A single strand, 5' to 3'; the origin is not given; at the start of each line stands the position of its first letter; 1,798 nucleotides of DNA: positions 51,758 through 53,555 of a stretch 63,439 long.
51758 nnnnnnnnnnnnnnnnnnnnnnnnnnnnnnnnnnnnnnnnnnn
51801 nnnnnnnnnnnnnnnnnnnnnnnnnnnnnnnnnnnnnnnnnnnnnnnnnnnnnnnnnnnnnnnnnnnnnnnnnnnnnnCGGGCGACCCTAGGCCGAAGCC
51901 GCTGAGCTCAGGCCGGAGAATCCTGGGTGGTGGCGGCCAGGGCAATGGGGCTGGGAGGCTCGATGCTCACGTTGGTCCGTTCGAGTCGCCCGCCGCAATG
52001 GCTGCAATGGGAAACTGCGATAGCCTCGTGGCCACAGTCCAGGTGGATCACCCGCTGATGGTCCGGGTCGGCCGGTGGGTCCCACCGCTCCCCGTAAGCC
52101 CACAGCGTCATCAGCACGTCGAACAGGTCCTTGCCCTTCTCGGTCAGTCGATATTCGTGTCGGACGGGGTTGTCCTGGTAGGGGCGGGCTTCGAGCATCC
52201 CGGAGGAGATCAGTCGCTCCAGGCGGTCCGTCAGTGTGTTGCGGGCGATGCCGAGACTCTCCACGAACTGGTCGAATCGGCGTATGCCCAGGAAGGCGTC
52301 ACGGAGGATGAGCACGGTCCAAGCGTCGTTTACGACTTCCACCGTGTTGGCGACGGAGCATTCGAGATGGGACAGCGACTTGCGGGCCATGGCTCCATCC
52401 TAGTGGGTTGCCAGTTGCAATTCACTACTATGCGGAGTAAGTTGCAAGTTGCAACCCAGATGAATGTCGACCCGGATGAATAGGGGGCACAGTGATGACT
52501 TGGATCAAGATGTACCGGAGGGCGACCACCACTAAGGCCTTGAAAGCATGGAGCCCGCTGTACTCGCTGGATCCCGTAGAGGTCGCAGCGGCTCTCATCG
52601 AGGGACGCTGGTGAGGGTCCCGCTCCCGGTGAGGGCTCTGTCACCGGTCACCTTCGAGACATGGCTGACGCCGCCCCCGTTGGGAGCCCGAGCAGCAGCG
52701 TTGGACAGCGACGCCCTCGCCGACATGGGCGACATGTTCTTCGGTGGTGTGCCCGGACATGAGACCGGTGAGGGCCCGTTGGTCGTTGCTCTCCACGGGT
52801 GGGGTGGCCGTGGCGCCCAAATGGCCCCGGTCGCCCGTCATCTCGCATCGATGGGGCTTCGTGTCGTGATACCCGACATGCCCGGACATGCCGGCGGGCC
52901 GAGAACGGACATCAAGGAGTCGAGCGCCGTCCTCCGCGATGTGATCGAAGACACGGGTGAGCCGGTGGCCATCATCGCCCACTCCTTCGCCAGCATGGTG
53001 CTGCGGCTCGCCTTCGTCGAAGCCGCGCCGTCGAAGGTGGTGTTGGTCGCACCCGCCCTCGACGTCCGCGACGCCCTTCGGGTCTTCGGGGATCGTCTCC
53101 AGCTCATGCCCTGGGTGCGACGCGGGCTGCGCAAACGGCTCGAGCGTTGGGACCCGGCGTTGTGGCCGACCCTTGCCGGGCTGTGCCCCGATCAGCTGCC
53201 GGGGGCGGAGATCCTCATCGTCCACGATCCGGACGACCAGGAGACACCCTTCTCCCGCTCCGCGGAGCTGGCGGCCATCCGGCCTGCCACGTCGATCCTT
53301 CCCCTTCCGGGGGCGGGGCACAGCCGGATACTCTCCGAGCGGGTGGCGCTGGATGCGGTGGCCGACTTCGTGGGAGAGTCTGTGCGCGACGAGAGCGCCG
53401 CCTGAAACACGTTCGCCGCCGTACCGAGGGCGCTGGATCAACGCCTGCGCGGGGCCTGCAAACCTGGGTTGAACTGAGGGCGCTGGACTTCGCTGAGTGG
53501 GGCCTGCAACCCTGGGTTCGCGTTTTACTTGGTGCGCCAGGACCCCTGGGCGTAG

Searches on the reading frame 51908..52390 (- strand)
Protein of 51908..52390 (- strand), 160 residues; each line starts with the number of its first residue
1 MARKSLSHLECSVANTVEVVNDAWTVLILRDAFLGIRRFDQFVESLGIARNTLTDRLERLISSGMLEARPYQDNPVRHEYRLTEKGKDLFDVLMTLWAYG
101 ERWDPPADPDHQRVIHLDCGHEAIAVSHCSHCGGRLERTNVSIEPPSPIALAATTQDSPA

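Call 3: search_protein_families(library=pfam, proteins=[window:51908-52390:-], max_evalue=0.01)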
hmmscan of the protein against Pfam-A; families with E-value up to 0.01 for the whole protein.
window:51908-52390:- (160 aa): 2 families
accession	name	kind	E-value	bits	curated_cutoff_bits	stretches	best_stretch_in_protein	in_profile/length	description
PF01638.23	HxlR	-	7e-20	71.1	20.8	1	19-105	1-88/91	HxlR-like helix-turn-helix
PF03551.20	PadR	-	0.0084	16.5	27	0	52-89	33-72/75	Transcriptional regulator PadR-like family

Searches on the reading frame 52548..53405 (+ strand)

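Call 3: search_protein_families(library=pfam, proteins=[window:52548-53405:+], max_evalue=0.01)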
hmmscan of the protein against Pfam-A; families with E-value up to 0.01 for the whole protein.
window:52548-53405:+ (285 aa): 3 families
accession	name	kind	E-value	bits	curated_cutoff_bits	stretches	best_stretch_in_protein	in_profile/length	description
PF12146.15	Hydrolase_4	-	6.9e-09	35.8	27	1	78-198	6-130/239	Serine aminopeptidase, S33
PF00561.26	Abhydrolase_1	-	2.4e-08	34.4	25.8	1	77-200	1-133/245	alpha/beta hydrolase fold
PF06821.19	Ser_hydrolase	-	0.0042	17.5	22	0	127-192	44-95/172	Serine hydrolase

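Call 90: search_protein_families(library=ncbifam, proteins=[window:52548-53405:+], max_evalue=0.001)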
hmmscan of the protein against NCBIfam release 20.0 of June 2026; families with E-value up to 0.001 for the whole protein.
window:52548-53405:+ (285 aa): 2 families
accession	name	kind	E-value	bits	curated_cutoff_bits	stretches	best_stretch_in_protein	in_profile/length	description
NF011457.0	PRK14875.1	equivalog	4.6e-07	29.1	307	1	74-166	130-228/372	acetoin dehydrogenase dihydrolipoyllysine-residue acetyltransferase subunit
TIGR03056.1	bchO_mg_che_rel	equivalog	1.3e-06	27.7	172.55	1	74-172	24-131/278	alpha/beta fold hydrolase BchO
